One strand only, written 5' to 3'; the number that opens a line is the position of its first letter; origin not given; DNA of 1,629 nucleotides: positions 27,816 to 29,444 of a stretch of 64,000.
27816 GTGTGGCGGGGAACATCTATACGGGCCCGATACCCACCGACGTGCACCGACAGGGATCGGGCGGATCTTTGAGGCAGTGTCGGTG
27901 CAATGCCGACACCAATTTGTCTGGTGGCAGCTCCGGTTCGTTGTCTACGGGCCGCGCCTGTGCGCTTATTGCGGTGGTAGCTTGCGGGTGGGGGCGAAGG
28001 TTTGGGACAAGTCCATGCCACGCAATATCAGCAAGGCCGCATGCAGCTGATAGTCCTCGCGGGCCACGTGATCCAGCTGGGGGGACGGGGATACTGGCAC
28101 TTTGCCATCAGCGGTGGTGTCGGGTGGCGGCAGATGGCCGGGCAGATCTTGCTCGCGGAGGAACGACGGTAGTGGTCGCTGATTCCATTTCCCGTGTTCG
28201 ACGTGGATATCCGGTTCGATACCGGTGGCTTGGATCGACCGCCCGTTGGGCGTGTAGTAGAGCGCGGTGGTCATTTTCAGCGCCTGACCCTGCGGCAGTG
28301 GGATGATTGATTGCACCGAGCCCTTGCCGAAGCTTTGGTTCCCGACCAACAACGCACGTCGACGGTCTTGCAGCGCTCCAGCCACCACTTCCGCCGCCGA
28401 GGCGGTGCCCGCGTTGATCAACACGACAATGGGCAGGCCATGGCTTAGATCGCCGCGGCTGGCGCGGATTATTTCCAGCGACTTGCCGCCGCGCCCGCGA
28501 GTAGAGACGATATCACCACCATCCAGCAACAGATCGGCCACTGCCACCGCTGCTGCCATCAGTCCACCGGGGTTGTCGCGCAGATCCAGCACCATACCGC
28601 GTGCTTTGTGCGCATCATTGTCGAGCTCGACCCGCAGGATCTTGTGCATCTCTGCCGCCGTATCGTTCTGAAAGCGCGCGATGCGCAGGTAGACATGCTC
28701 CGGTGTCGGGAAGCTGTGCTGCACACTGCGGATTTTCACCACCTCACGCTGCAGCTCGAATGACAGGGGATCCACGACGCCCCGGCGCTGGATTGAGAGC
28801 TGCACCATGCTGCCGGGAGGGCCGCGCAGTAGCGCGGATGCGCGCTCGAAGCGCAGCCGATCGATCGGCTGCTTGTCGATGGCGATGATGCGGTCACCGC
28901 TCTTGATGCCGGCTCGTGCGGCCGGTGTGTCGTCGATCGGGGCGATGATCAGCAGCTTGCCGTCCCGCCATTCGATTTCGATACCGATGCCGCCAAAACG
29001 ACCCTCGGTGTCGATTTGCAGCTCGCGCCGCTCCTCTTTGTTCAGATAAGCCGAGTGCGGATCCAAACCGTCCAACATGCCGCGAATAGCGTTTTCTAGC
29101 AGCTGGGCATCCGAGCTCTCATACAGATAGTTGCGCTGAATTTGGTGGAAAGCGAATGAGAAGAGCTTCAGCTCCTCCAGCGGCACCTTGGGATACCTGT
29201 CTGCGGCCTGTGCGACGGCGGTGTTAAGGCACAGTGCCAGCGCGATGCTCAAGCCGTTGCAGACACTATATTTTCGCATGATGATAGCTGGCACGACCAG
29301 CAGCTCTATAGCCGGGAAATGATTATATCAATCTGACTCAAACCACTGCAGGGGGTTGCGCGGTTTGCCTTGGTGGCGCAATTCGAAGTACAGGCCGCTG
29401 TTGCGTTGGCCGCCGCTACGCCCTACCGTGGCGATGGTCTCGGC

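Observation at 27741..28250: A fragment of ctpA duplicated 10 bp downstream of tRNA-Val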

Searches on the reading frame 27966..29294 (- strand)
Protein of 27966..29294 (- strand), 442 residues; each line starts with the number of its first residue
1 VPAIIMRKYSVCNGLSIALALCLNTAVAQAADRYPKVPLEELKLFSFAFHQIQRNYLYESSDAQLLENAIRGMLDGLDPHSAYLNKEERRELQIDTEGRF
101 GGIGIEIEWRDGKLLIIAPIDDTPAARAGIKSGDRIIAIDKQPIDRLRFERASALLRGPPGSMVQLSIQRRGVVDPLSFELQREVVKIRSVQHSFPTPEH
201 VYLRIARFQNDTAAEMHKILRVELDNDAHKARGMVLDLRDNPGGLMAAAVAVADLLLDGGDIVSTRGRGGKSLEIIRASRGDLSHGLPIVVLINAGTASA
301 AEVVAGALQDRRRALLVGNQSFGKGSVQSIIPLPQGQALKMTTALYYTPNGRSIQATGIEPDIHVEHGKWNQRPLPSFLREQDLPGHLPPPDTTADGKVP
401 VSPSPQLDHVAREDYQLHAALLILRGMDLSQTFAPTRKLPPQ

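Call 7: find_related_loci(query=window:27966-29294:-, collection=genome_contigs, flank=6000)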
Query window:27966-29294:- (442 aa) in genome_contigs; peptide patterns used: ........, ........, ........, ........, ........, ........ (x = any residue, [..] = any of these).
121 stretches matched a pattern, but none encodes a relative of the query by tblastn (E <= 1e-3).
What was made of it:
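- Tried and rejected: The peptide-pattern scan of GTDB genomes found nothing (call 7).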

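Call 10: find_homologous_proteins(query=window:27966-29294:-)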
Query window:27966-29294:- (442 aa): 8000 proteins with E <= 0.001 among 8000 candidates; the best 120 are listed.
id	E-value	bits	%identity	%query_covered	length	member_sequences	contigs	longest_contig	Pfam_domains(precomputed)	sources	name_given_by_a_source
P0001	1.0e-287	972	100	99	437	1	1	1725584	PF17820.8,PF03572.24,PF00595.30,PF13180.13,PF22694.2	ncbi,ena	-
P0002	2.2e-169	582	66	88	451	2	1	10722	PF17820.8,PF03572.24,PF00595.30,PF13180.13,PF22694.2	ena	-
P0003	2.8e-110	387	52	88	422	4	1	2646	PF17820.8,PF03572.24,PF13180.13,PF22694.2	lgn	-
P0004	6.5e-110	386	49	88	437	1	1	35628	PF17820.8,PF03572.24,PF00595.30,PF13180.13,PF22694.2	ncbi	-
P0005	1.6e-109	385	46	94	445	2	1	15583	PF17820.8,PF03572.24,PF00595.30,PF13180.13,PF22694.2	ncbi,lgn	ncbi:MAG TPA: S41 family peptidase [Spongiibacteraceae bacterium]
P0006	1.7e-109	385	47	96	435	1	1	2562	PF17820.8,PF03572.24,PF00595.30,PF13180.13,PF22694.2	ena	-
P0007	2.0e-109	384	46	90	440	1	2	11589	PF17820.8,PF03572.24,PF00595.30,PF13180.13,PF22694.2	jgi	jgi:carboxyl-terminal processing protease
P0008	2.0e-109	384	47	90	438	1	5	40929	PF17820.8,PF03572.24,PF00595.30,PF13180.13,PF22694.2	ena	-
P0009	2.2e-109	384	49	91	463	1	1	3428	PF17820.8,PF03572.24,PF00595.30,PF13180.13,PF22694.2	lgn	-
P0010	2.7e-109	384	46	90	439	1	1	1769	PF17820.8,PF03572.24,PF00595.30,PF13180.13,PF22694.2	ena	-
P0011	3.7e-109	383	47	94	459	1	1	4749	PF17820.8,PF03572.24,PF00595.30,PF13180.13,PF22694.2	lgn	-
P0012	5.1e-109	383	46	90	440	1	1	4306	PF17820.8,PF03572.24,PF00595.30,PF13180.13,PF22694.2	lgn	-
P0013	5.7e-109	383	46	94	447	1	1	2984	PF17820.8,PF03572.24,PF00595.30,PF13180.13,PF22694.2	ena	-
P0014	6.0e-109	383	46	94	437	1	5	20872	PF17820.8,PF03572.24,PF00595.30,PF13180.13,PF22694.2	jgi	-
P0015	7.6e-109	382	47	95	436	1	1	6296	PF17820.8,PF03572.24,PF00595.30,PF13180.13,PF22694.2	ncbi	-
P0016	7.9e-109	382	47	98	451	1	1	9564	PF17820.8,PF03572.24,PF00595.30,PF13180.13,PF22694.2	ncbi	-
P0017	1.0e-108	382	45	91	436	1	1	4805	PF17820.8,PF03572.24,PF00595.30,PF13180.13,PF22694.2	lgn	-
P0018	1.2e-108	382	48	90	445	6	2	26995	PF17820.8,PF03572.24,PF00595.30,PF13180.13,PF22694.2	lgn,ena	-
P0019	1.7e-108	381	47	91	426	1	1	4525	PF17820.8,PF03572.24,PF00595.30,PF13180.13,PF22694.2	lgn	-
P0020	1.7e-108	381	44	93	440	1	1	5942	PF17820.8,PF03572.24,PF00595.30,PF13180.13,PF22694.2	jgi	jgi:carboxyl-terminal processing protease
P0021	1.9e-108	381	47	89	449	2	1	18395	PF17820.8,PF03572.24,PF00595.30,PF13180.13,PF22694.2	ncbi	-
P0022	2.0e-108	381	45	95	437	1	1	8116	PF17820.8,PF03572.24,PF00595.30,PF13180.13,PF22694.2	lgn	-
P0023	2.2e-108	381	46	94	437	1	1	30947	PF17820.8,PF03572.24,PF00595.30,PF13180.13,PF22694.2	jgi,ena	-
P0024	2.3e-108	381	46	94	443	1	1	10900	PF17820.8,PF03572.24,PF00595.30,PF13180.13,PF22694.2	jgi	jgi:carboxyl-terminal processing protease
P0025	2.4e-108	381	46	95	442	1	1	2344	PF17820.8,PF03572.24,PF00595.30,PF13180.13,PF22694.2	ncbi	-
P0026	2.6e-108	381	46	93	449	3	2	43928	PF17820.8,PF03572.24,PF00595.30,PF13180.13,PF22694.2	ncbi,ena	-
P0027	4.5e-108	380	46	89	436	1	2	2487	PF17820.8,PF03572.24,PF00595.30,PF13180.13,PF22694.2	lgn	-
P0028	4.7e-108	380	45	94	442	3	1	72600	PF17820.8,PF03572.24,PF00595.30,PF13180.13,PF22694.2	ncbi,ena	-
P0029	4.7e-108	380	44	95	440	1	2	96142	PF17820.8,PF03572.24,PF00595.30,PF13180.13,PF22694.2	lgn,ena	-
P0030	5.3e-108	380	45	95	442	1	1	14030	PF17820.8,PF03572.24,PF00595.30,PF13180.13,PF22694.2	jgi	jgi:carboxyl-terminal processing protease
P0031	5.7e-108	380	48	90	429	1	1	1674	PF17820.8,PF03572.24,PF00595.30,PF13180.13,PF22694.2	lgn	-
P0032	6.4e-108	379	45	97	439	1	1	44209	PF17820.8,PF03572.24,PF00595.30,PF13180.13,PF22694.2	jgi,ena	-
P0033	6.5e-108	379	46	93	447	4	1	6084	PF17820.8,PF03572.24,PF00595.30,PF13180.13,PF22694.2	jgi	jgi:carboxyl-terminal processing protease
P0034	7.0e-108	379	48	91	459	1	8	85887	PF17820.8,PF03572.24,PF00595.30,PF13180.13,PF22694.2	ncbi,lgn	-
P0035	7.3e-108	379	46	96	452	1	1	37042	PF17820.8,PF03572.24,PF00595.30,PF13180.13,PF22694.2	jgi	jgi:carboxyl-terminal processing protease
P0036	7.3e-108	379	47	89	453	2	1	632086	PF17820.8,PF03572.24,PF00595.30,PF13180.13,PF22694.2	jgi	-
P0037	7.9e-108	379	45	97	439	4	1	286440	PF17820.8,PF03572.24,PF00595.30,PF13180.13,PF22694.2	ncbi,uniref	ncbi:S41 family peptidase [Zooshikella sp. RANM57]|uniref:S41 family peptidase n=1 Tax=Zooshikella s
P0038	8.0e-108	379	44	98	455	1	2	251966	PF17820.8,PF03572.24,PF00595.30,PF13180.13,PF22694.2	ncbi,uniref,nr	ncbi:S41 family peptidase [Aestuariirhabdus haliotis]|uniref:S41 family peptidase n=1 Tax=Aestuariir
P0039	9.4e-108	379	48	89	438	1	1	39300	PF17820.8,PF03572.24,PF00595.30,PF13180.13,PF22694.2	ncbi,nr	ncbi:MAG: S41 family peptidase [Granulosicoccus sp.]|nr:S41 family peptidase [Granulosicoccus sp.]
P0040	9.7e-108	379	47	98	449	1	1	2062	PF17820.8,PF03572.24,PF00595.30,PF13180.13,PF22694.2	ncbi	-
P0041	1.2e-107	378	47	89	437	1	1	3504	PF17820.8,PF03572.24,PF00595.30,PF13180.13,PF22694.2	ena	-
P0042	1.3e-107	378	48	89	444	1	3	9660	PF17820.8,PF03572.24,PF00595.30,PF13180.13,PF22694.2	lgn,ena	-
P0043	1.3e-107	378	47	94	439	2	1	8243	PF17820.8,PF03572.24,PF00595.30,PF13180.13,PF22694.2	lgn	-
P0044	1.4e-107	378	44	99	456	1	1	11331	PF17820.8,PF03572.24,PF00595.30,PF13180.13,PF22694.2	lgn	-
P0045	1.5e-107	378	47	89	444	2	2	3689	PF17820.8,PF03572.24,PF00595.30,PF13180.13,PF22694.2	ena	-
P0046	1.5e-107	378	46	93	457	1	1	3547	PF17820.8,PF03572.24,PF00595.30,PF13180.13,PF22694.2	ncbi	-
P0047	2.3e-107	378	45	96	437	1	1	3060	PF17820.8,PF03572.24,PF00595.30,PF13180.13,PF22694.2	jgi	jgi:carboxyl-terminal processing protease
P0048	2.3e-107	377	46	93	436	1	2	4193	PF17820.8,PF03572.24,PF00595.30,PF13180.13,PF22694.2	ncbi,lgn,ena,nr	ncbi:MAG TPA: S41 family peptidase [Methylothermaceae bacterium]|nr:S41 family peptidase [Methylothe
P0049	2.8e-107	377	47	89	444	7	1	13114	PF17820.8,PF03572.24,PF00595.30,PF13180.13,PF22694.2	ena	-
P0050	2.9e-107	377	44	94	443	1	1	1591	PF17820.8,PF03572.24,PF00595.30,PF13180.13,PF22694.2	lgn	-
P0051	2.9e-107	377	47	92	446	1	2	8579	PF17820.8,PF03572.24,PF00595.30,PF13180.13,PF22694.2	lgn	-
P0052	3.1e-107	377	44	98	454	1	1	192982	PF17820.8,PF03572.24,PF00595.30,PF13180.13,PF22694.2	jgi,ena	-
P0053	3.3e-107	377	44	94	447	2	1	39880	PF17820.8,PF03572.24,PF00595.30,PF13180.13,PF22694.2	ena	-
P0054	3.4e-107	377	46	94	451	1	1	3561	PF17820.8,PF03572.24,PF00595.30,PF13180.13,PF22694.2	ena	-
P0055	3.5e-107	377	50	91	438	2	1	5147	PF17820.8,PF03572.24,PF00595.30,PF13180.13,PF22694.2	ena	-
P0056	4.1e-107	377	46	89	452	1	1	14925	PF17820.8,PF03572.24,PF00595.30,PF13180.13,PF22694.2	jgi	jgi:carboxyl-terminal processing protease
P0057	4.4e-107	377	46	94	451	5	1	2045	PF17820.8,PF03572.24,PF00595.30,PF13180.13,PF22694.2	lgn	-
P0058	4.4e-107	377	44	95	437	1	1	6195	PF17820.8,PF03572.24,PF00595.30,PF13180.13,PF22694.2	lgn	-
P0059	4.6e-107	377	46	94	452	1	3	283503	PF17820.8,PF03572.24,PF00595.30,PF13180.13,PF22694.2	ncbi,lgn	-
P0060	4.6e-107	377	44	98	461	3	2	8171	PF17820.8,PF03572.24,PF00595.30,PF13180.13,PF22694.2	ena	-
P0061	5.5e-107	376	49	91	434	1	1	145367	PF17820.8,PF03572.24,PF00595.30,PF13180.13,PF22694.2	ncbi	-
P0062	6.4e-107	376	43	97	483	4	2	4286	PF17820.8,PF03572.24,PF00595.30,PF13180.13,PF22694.2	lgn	-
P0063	6.5e-107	376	47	89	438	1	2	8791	PF17820.8,PF03572.24,PF00595.30,PF13180.13,PF22694.2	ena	-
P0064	7.4e-107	376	45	94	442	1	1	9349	PF17820.8,PF03572.24,PF00595.30,PF13180.13,PF22694.2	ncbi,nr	ncbi:MAG TPA: S41 family peptidase [Spongiibacteraceae bacterium]|nr:S41 family peptidase [Spongiiba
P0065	7.7e-107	376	47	96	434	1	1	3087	PF17820.8,PF03572.24,PF00595.30,PF13180.13,PF22694.2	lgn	-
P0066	8.4e-107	376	46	93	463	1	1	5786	PF17820.8,PF03572.24,PF00595.30,PF13180.13,PF22694.2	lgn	-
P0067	8.7e-107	376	45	96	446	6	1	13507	PF17820.8,PF03572.24,PF00595.30,PF13180.13,PF22694.2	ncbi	-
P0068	9.1e-107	376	45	96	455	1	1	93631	PF17820.8,PF03572.24,PF00595.30,PF13180.13,PF22694.2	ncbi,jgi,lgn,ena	-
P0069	1.1e-106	375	47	89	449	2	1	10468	PF17820.8,PF03572.24,PF00595.30,PF13180.13,PF22694.2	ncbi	-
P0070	1.1e-106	375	44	96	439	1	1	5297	PF17820.8,PF03572.24,PF00595.30,PF13180.13,PF22694.2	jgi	-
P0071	1.2e-106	375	48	91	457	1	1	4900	PF17820.8,PF03572.24,PF00595.30,PF13180.13,PF22694.2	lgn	-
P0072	1.2e-106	375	48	93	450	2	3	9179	PF17820.8,PF03572.24,PF00595.30,PF13180.13,PF22694.2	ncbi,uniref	ncbi:S41 family peptidase [Spongiibacter sp.]|uniref:S41 family peptidase n=1 Tax=Spongiibacter sp. 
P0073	1.3e-106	375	46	89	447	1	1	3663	PF17820.8,PF03572.24,PF00595.30,PF13180.13,PF22694.2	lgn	-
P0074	1.4e-106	375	45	93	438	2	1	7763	PF17820.8,PF03572.24,PF00595.30,PF13180.13,PF22694.2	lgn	-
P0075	1.5e-106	375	44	92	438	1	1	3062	PF17820.8,PF03572.24,PF00595.30,PF13180.13,PF22694.2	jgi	-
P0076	1.8e-106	375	44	95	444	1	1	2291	PF17820.8,PF03572.24,PF00595.30,PF13180.13,PF22694.2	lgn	-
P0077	1.9e-106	374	48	89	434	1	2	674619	PF17820.8,PF03572.24,PF00595.30,PF13180.13,PF22694.2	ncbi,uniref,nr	ncbi:S41 family peptidase [Vreelandella populi]|uniref:S41 family peptidase n=1 Tax=Vreelandella pop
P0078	1.9e-106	374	48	91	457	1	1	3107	PF17820.8,PF03572.24,PF00595.30,PF13180.13,PF22694.2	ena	-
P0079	1.9e-106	374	44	94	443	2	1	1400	PF17820.8,PF03572.24,PF00595.30,PF13180.13,PF22694.2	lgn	-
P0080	2.0e-106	374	44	95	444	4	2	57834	PF17820.8,PF03572.24,PF00595.30,PF13180.13,PF22694.2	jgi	-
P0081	2.1e-106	374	45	96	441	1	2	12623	PF17820.8,PF03572.24,PF00595.30,PF13180.13,PF22694.2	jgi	jgi:carboxyl-terminal processing protease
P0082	2.2e-106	374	45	95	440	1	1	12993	PF17820.8,PF03572.24,PF00595.30,PF13180.13,PF22694.2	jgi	-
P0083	2.4e-106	374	44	97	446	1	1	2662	PF17820.8,PF03572.24,PF00595.30,PF13180.13,PF22694.2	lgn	-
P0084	2.6e-106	374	44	96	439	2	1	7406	PF17820.8,PF03572.24,PF00595.30,PF13180.13,PF22694.2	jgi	-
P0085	2.7e-106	374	46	95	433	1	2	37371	PF17820.8,PF03572.24,PF00595.30,PF13180.13,PF22694.2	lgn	-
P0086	2.7e-106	374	45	96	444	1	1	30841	PF17820.8,PF03572.24,PF00595.30,PF13180.13,PF22694.2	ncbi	-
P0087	2.8e-106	374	46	89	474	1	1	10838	PF17820.8,PF03572.24,PF00595.30,PF13180.13,PF22694.2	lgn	-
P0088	3.2e-106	374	46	95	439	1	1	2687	PF17820.8,PF03572.24,PF00595.30,PF13180.13,PF22694.2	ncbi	ncbi:MAG: S41 family peptidase [Gammaproteobacteria bacterium]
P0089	3.4e-106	374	48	93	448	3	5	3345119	PF17820.8,PF03572.24,PF00595.30,PF13180.13,PF22694.2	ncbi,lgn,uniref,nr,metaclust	ncbi:S41 family peptidase [Pseudohongiella spirulinae]|uniref:Carboxyl-terminal protease n=1 Tax=Pse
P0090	3.7e-106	374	49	91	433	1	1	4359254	PF17820.8,PF03572.24,PF00595.30,PF13180.13,PF22694.2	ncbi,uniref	ncbi:S41 family peptidase [Vreelandella alkaliphila]|uniref:S41 family peptidase n=1 Tax=Vreelandell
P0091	3.9e-106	373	47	89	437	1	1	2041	PF17820.8,PF03572.24,PF00595.30,PF13180.13,PF22694.2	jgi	-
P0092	4.0e-106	373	44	93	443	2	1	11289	PF17820.8,PF03572.24,PF00595.30,PF13180.13,PF22694.2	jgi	jgi:carboxyl-terminal processing protease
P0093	4.4e-106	373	45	94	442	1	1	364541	PF17820.8,PF03572.24,PF00595.30,PF13180.13,PF22694.2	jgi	-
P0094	4.6e-106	373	44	96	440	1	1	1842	PF17820.8,PF03572.24,PF00595.30,PF13180.13,PF22694.2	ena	-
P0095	4.7e-106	373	46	90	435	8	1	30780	PF17820.8,PF03572.24,PF00595.30,PF13180.13,PF22694.2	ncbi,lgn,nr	ncbi:MAG: S41 family peptidase [Pseudomonadota bacterium]|nr:S41 family peptidase [Pseudomonadota ba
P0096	4.9e-106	373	46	89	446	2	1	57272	PF17820.8,PF03572.24,PF00595.30,PF13180.13,PF22694.2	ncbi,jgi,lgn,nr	ncbi:MAG: S41 family peptidase [Gammaproteobacteria bacterium]|nr:S41 family peptidase [Gammaproteob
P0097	5.0e-106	373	47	87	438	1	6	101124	PF17820.8,PF03572.24,PF00595.30,PF13180.13,PF22694.2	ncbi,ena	-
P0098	5.6e-106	373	45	94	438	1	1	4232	PF17820.8,PF03572.24,PF00595.30,PF13180.13,PF22694.2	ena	-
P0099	5.7e-106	373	46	87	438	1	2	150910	PF17820.8,PF03572.24,PF00595.30,PF13180.13,PF22694.2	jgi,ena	-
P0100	5.9e-106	373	46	94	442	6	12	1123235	PF17820.8,PF03572.24,PF00595.30,PF13180.13,PF22694.2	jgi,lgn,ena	-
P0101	6.2e-106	373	48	89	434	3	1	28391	PF17820.8,PF03572.24,PF00595.30,PF13180.13,PF22694.2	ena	-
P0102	6.6e-106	373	48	95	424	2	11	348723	PF17820.8,PF03572.24,PF00595.30,PF13180.13,PF22694.2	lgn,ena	-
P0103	6.9e-106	373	46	94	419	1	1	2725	PF17820.8,PF03572.24,PF00595.30,PF13180.13,PF22694.2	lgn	-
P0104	7.1e-106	373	47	89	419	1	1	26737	PF17820.8,PF03572.24,PF00595.30,PF13180.13,PF22694.2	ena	-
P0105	7.3e-106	373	44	95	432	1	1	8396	PF17820.8,PF03572.24,PF00595.30,PF13180.13,PF22694.2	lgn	-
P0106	7.5e-106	373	45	95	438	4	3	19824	PF17820.8,PF03572.24,PF00595.30,PF13180.13,PF22694.2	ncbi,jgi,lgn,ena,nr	ncbi:MAG TPA: S41 family peptidase [Gammaproteobacteria bacterium]|nr:S41 family peptidase [Gammapro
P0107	7.8e-106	372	48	89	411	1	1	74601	PF17820.8,PF03572.24,PF00595.30,PF13180.13,PF22694.2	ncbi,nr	ncbi:MAG: S41 family peptidase [Gammaproteobacteria bacterium]|nr:S41 family peptidase [Gammaproteob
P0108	8.1e-106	372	44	96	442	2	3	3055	PF17820.8,PF03572.24,PF00595.30,PF13180.13,PF22694.2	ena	-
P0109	8.2e-106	372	45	95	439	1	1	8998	PF17820.8,PF03572.24,PF00595.30,PF13180.13,PF22694.2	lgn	-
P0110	8.4e-106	372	46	89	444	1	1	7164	PF17820.8,PF03572.24,PF00595.30,PF13180.13,PF22694.2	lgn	-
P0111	8.5e-106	372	47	89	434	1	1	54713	PF17820.8,PF03572.24,PF00595.30,PF13180.13,PF22694.2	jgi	jgi:carboxyl-terminal processing protease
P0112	8.6e-106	372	47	95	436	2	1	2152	PF17820.8,PF03572.24,PF00595.30,PF13180.13,PF22694.2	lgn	-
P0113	8.9e-106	372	44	95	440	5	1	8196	PF17820.8,PF03572.24,PF00595.30,PF13180.13,PF22694.2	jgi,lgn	-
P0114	9.3e-106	372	47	95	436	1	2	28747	PF17820.8,PF03572.24,PF00595.30,PF13180.13,PF22694.2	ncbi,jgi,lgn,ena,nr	ncbi:MAG: S41 family peptidase [Gammaproteobacteria bacterium]|nr:S41 family peptidase [Gammaproteob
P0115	9.7e-106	372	48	90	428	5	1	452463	PF17820.8,PF03572.24,PF00595.30,PF13180.13,PF22694.2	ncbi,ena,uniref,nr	ncbi:S41 family peptidase [Franzmannia qiaohouensis]|uniref:S41 family peptidase n=1 Tax=Franzmannia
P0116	1.1e-105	372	45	95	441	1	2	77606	PF17820.8,PF03572.24,PF00595.30,PF13180.13,PF22694.2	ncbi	-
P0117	1.1e-105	372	47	89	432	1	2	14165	PF17820.8,PF03572.24,PF00595.30,PF13180.13,PF22694.2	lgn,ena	-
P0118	1.2e-105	372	45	95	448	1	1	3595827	PF17820.8,PF03572.24,PF00595.30,PF13180.13,PF22694.2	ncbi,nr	ncbi:MAG: S41 family peptidase [Candidatus Competibacteraceae bacterium]|nr:MAG: S41 family peptidas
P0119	1.3e-105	372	45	95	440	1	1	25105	PF17820.8,PF03572.24,PF00595.30,PF13180.13,PF22694.2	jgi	jgi:carboxyl-terminal processing protease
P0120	1.5e-105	372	45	95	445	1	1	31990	PF17820.8,PF03572.24,PF00595.30,PF13180.13,PF22694.2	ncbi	-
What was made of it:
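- On S41 C-terminal processing protease (CtpA/Prc family), for the live gene: Thousands of homologues (call 10).
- Tried and rejected: The protein search finds only the gene itself, one relative at 66%, and then 52% or less (call 10).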

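Call 11: find_encoding_contigs(protein=P0002, flank=6000)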
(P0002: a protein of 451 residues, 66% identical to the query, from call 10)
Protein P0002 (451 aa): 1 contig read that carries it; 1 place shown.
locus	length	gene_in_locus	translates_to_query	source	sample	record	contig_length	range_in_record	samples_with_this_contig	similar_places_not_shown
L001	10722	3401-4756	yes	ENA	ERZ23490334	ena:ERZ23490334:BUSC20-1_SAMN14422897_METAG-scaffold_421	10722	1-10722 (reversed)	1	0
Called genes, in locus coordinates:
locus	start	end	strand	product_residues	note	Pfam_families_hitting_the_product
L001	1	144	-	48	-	?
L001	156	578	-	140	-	PF00581:Rhodanese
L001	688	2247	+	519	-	PF01676:Metalloenzyme, PF06415:iPGM_N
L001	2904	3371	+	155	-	PF01551:Peptidase_M23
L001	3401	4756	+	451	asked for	PF22694:CtpB_N-like (weak), PF00595:PDZ (weak), PF13180:PDZ_2, PF17820:PDZ_6, PF03572:Peptidase_S41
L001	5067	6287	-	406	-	PF13740:ACT_6, PF00702:Hydrolase, PF12710:HAD, PF08282:Hydrolase_3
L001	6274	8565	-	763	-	PF00521:DNA_topoisoIV, PF03989:DNA_gyraseA_C (weak)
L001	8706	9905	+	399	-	PF02771:Acyl-CoA_dh_N (faint), PF08028:Acyl-CoA_dh_2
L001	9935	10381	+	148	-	PF01243:PNPOx_N (weak)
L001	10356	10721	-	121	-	?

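Call 12: find_encoding_contigs(protein=P0001, flank=3000)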
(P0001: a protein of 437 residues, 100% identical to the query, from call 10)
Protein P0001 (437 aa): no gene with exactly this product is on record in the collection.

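Call 17: list_cluster_members(proteins=[P0001, P0002])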
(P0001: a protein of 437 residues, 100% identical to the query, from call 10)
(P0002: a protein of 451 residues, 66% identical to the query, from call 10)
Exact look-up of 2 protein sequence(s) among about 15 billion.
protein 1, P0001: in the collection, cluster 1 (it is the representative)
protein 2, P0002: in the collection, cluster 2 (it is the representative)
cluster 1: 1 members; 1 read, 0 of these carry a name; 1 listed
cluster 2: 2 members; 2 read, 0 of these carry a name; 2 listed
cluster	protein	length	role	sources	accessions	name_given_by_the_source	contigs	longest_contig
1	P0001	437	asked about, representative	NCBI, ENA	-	-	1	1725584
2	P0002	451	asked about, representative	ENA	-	-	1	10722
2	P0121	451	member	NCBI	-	-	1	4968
